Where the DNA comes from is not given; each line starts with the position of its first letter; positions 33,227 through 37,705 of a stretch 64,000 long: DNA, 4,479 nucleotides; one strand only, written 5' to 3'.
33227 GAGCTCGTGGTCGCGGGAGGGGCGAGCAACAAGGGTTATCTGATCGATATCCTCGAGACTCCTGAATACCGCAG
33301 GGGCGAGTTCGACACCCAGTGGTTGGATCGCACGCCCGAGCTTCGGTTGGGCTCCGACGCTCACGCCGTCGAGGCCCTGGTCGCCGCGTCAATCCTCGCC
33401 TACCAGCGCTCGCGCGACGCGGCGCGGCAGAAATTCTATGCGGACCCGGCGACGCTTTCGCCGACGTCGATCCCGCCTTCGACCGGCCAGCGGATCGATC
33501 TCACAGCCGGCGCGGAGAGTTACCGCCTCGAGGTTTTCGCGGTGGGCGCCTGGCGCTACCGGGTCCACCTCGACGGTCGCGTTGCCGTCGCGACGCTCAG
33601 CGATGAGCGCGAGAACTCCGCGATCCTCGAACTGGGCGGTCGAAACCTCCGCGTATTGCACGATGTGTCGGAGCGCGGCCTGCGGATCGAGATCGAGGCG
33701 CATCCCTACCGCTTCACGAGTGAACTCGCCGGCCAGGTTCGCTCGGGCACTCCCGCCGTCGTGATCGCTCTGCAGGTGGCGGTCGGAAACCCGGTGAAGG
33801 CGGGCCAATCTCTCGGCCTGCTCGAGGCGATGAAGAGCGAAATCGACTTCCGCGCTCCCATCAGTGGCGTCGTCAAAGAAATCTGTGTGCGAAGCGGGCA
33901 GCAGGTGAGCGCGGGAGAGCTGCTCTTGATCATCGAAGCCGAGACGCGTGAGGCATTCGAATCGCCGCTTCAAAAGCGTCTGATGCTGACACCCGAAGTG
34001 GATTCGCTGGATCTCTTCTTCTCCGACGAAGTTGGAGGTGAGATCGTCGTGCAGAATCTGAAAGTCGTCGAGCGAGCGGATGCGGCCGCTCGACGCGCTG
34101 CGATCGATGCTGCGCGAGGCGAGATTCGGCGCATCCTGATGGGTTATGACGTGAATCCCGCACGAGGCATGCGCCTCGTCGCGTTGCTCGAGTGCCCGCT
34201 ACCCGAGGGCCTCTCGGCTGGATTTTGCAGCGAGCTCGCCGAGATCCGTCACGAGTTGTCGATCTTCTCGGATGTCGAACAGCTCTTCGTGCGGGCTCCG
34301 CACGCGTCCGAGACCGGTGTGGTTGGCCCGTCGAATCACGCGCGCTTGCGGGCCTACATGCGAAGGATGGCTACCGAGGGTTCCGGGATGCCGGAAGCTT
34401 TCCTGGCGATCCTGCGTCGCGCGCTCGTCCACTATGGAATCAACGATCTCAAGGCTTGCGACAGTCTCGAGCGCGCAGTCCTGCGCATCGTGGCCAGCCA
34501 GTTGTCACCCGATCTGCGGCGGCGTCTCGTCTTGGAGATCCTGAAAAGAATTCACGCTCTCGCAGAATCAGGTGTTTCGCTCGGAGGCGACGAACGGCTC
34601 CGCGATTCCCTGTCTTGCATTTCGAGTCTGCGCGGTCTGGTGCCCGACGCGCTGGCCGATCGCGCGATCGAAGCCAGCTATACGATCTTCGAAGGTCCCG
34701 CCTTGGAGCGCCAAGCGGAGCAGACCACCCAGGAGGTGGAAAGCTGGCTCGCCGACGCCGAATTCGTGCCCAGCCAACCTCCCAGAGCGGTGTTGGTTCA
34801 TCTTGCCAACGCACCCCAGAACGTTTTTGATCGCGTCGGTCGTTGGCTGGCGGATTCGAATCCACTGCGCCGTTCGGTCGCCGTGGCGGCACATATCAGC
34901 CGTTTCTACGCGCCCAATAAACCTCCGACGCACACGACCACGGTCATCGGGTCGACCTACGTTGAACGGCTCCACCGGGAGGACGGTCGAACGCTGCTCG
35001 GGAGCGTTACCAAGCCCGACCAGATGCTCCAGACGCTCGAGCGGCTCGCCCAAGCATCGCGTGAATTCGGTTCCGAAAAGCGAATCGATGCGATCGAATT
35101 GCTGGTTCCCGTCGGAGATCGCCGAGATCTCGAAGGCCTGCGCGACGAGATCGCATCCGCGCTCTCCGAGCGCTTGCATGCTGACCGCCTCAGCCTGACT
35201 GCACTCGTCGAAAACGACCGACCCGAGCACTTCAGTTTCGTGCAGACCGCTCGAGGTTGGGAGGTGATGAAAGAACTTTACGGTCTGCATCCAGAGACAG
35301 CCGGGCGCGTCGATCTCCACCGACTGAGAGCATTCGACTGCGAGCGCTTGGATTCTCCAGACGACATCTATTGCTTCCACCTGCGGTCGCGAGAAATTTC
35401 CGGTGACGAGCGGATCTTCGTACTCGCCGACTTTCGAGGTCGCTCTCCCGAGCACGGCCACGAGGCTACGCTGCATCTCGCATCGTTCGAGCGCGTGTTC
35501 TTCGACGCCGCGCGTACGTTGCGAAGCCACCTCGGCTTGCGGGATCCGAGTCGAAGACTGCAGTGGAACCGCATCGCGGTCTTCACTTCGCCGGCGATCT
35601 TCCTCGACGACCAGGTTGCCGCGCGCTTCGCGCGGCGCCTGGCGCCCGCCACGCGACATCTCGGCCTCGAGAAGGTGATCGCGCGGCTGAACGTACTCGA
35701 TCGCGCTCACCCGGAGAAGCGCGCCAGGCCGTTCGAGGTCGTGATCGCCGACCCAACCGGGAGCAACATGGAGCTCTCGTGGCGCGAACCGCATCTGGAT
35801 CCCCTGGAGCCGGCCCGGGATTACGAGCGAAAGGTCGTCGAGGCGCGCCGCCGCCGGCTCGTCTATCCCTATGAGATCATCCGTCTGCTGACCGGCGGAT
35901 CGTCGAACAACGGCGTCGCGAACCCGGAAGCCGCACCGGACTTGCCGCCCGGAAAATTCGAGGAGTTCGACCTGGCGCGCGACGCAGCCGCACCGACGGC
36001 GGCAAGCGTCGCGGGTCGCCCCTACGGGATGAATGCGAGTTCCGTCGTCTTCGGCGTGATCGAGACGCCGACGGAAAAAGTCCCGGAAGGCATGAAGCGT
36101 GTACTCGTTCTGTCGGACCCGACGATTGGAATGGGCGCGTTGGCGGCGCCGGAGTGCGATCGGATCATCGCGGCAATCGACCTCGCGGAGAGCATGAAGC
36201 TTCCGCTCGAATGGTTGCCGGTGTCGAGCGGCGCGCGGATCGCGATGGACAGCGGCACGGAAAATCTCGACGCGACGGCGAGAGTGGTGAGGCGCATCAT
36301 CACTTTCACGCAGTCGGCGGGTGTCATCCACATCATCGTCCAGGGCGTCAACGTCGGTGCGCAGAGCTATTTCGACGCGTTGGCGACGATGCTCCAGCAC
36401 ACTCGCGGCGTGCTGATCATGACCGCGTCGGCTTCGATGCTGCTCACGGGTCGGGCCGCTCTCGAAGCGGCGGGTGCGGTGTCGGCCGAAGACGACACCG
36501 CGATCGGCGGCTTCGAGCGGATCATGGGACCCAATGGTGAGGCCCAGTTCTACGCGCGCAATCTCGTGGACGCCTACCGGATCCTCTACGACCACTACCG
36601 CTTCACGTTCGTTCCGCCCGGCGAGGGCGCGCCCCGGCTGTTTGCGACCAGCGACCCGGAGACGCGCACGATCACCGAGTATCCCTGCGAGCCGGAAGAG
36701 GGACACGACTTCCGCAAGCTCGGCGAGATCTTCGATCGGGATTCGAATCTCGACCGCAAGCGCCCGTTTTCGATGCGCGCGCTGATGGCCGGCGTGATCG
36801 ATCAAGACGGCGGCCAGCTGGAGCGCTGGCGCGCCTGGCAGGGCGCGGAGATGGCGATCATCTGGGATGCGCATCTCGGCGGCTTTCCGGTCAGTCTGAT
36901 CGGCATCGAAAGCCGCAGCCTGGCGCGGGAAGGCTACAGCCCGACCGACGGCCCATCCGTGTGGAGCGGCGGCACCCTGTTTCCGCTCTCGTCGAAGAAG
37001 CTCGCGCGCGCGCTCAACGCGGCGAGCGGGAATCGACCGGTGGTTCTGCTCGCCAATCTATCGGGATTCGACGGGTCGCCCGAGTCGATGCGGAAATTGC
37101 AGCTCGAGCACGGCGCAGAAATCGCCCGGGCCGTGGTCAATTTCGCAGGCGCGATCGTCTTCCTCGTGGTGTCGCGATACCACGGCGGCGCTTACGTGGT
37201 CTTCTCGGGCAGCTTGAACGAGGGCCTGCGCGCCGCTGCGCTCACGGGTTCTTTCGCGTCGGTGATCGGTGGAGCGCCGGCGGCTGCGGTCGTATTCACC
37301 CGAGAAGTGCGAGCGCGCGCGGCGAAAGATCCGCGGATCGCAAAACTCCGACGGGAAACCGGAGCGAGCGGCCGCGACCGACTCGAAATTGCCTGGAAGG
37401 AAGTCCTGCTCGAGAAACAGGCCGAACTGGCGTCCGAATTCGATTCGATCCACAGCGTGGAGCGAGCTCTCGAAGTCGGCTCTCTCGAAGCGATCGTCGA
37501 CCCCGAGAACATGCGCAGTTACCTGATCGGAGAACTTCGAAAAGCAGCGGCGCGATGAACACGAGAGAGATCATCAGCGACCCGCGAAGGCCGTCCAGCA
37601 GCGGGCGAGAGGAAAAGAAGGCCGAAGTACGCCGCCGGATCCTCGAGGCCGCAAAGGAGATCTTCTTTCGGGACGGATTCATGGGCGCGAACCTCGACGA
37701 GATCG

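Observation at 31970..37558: About 1860-aa single-chain BC-BCCP-CT acyl-CoA carboxylase embedded in the lipid operon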

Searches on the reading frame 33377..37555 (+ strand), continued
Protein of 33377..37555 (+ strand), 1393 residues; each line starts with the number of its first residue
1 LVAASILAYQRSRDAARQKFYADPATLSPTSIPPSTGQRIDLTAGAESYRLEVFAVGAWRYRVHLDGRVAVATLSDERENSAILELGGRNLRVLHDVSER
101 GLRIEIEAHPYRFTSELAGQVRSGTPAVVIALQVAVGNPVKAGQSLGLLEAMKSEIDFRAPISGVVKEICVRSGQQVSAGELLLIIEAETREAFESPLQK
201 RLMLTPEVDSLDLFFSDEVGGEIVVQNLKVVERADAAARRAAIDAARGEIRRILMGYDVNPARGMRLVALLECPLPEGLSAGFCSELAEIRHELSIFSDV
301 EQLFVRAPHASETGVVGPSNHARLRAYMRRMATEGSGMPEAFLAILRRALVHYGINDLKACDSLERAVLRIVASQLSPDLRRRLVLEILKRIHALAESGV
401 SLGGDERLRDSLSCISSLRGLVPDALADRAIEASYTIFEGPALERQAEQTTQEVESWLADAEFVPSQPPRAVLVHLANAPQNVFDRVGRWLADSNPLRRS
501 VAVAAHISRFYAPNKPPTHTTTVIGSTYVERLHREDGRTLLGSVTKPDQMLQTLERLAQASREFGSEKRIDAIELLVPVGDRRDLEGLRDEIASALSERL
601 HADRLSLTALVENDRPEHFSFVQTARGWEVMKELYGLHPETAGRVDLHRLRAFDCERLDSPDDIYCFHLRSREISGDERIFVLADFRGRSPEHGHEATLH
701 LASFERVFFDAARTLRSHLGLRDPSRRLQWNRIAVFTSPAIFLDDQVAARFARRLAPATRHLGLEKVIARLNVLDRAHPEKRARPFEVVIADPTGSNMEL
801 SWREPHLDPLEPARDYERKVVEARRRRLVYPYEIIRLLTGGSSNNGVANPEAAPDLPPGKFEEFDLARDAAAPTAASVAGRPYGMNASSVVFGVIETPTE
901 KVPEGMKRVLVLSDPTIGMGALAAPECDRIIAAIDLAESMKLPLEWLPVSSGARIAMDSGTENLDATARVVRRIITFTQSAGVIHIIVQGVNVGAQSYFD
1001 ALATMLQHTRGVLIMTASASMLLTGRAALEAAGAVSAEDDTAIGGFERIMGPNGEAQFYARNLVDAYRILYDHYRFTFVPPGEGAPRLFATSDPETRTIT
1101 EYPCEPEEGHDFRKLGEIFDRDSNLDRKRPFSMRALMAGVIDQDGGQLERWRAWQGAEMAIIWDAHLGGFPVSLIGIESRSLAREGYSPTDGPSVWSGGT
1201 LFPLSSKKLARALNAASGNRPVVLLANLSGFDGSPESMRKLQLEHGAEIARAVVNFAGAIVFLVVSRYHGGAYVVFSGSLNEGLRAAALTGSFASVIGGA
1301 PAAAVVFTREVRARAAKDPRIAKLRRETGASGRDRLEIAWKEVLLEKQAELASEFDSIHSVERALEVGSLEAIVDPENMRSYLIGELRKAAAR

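Call 20: find_encoding_contigs(protein=P0045, flank=10000, max_places=2)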
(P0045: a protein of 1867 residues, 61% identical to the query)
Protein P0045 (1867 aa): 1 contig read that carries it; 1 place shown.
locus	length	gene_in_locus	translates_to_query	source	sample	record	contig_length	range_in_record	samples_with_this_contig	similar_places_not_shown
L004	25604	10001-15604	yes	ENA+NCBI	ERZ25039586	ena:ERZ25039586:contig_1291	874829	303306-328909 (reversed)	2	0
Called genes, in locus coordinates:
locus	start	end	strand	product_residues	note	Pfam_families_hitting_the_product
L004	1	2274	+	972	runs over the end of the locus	PF01564:Spermine_synth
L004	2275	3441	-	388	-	PF01757:Acyl_transf_3 (weak), PF07786:HGSNAT_cat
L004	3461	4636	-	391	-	PF02515:CoA_transf_3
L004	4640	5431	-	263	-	PF00378:ECH_1, PF16113:ECH_2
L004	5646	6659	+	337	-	PF08545:ACP_syn_III, PF08541:ACP_syn_III_C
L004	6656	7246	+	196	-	PF07977:FabA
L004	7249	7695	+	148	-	PF22817:ApeP-like, PF07977:FabA, PF22818:ApeI-like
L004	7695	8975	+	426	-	PF00109:ketoacyl-synt, PF02801:Ketoacyl-synt_C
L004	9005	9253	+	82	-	PF00550:PP-binding (weak)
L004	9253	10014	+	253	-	PF01553:Acyltransferase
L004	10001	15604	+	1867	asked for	PF00289:Biotin_carb_N, PF02222:ATP-grasp, PF02655:ATP-grasp_3, PF02786:CPSase_L_D2, PF07478:Dala_Dala_lig_C (weak), PF02785:Biotin_carb_C, PF00364:Biotin_lipoyl, PF01039:Carboxyl_trans, +2 more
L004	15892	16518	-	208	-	-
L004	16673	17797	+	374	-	PF14559:TPR_19 (faint), PF13428:TPR_14 (faint), PF13424:TPR_12 (faint), PF13176:TPR_7 (faint)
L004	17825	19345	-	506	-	PF01839:FG-GAP (faint), PF13517:FG-GAP_3 (weak), PF00404:Dockerin_1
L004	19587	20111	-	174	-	PF07589:PEP_exosort_dom (weak)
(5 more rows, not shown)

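Call 31: find_encoding_contigs(protein=P0001, flank=10000, max_places=2)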
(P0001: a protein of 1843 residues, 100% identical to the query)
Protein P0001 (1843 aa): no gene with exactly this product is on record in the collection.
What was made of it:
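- Tried and rejected: No contig was found (call 31), so the source record and the rest of the genome could not be inspected.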

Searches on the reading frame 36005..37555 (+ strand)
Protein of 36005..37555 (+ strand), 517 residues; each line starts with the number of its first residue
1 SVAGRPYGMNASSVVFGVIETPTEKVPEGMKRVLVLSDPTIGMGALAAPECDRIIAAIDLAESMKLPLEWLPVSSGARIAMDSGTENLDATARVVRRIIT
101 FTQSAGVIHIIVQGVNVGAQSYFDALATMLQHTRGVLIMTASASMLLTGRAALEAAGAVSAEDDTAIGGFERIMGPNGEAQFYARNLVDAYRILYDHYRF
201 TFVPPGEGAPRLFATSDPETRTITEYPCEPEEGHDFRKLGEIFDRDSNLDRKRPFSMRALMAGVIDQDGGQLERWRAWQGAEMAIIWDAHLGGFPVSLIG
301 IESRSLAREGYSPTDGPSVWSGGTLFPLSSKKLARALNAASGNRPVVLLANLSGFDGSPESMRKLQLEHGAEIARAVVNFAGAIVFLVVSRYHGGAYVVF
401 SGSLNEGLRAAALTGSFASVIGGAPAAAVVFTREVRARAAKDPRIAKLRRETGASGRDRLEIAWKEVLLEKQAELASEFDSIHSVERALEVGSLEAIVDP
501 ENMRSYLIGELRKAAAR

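Call 44: search_solved_structures(query=window:36005-37555:+, max_evalue=10, show_alignments=0)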
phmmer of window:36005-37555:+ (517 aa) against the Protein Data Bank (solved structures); distinct sequences matched with E-value up to 10: 46.
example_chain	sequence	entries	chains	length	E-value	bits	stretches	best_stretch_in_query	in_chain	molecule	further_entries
9cv6_A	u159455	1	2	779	6.9e-17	64.8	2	137-406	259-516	Acetyl-CoA carboxylase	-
5i6g_A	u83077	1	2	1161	3e-16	62.7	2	252-458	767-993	Acetyl-CoA carboxylase-like protein,Acetyl-CoA carboxylase-like protein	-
5i6f_A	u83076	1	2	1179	3.2e-16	62.6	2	252-458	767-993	Acetyl-CoA carboxylase-like protein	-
5i6h_A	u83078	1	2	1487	6.2e-16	61.7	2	252-458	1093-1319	Acetyl-CoA carboxylase-like protein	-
5i6i_A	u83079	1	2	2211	1.8e-15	60.2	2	252-458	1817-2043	Acetyl-CoA carboxylase-like protein,Acetyl-CoA carboxylase-like protein,Acetyl-CoA carboxy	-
3tv5_A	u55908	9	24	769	4.6e-14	55.5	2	263-434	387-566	Acetyl-CoA carboxylase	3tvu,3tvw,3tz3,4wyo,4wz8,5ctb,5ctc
1uyr_A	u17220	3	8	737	7.6e-13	51.5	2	269-434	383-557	ACETYL-COA CARBOXYLASE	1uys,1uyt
1w2x_A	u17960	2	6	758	8.3e-13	51.4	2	269-434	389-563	ACETYL-COA CARBOXYLASE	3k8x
3pgq_A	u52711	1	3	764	8.6e-13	51.3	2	269-434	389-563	Acetyl-CoA carboxylase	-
3h0j_A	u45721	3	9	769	8.7e-13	51.3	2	269-434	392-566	Acetyl-CoA carboxylase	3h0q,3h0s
1od2_A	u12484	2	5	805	1e-12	51.1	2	269-434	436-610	ACETYL-COENZYME A CARBOXYLASE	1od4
1uyv_A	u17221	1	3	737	1e-12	51.1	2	269-434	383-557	ACETYL-COA CARBOXYLASE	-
2x24_A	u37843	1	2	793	2.9e-12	49.6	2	253-513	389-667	ACETYL-COA CARBOXYLASE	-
3ff6_A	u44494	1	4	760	3e-12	49.5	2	251-513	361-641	Acetyl-CoA carboxylase 2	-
3tdc_A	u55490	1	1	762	3e-12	49.5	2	251-513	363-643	Acetyl-CoA carboxylase 2 variant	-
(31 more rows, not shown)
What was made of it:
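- On Eukaryote-type (homomeric, multidomain) acetyl-CoA carboxylase, including bacterial SACE_4237-like enzymes: The best 16 PDB sequence matches are eukaryotic ACC CTs, ahead of bacterial beta subunits (call 44).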
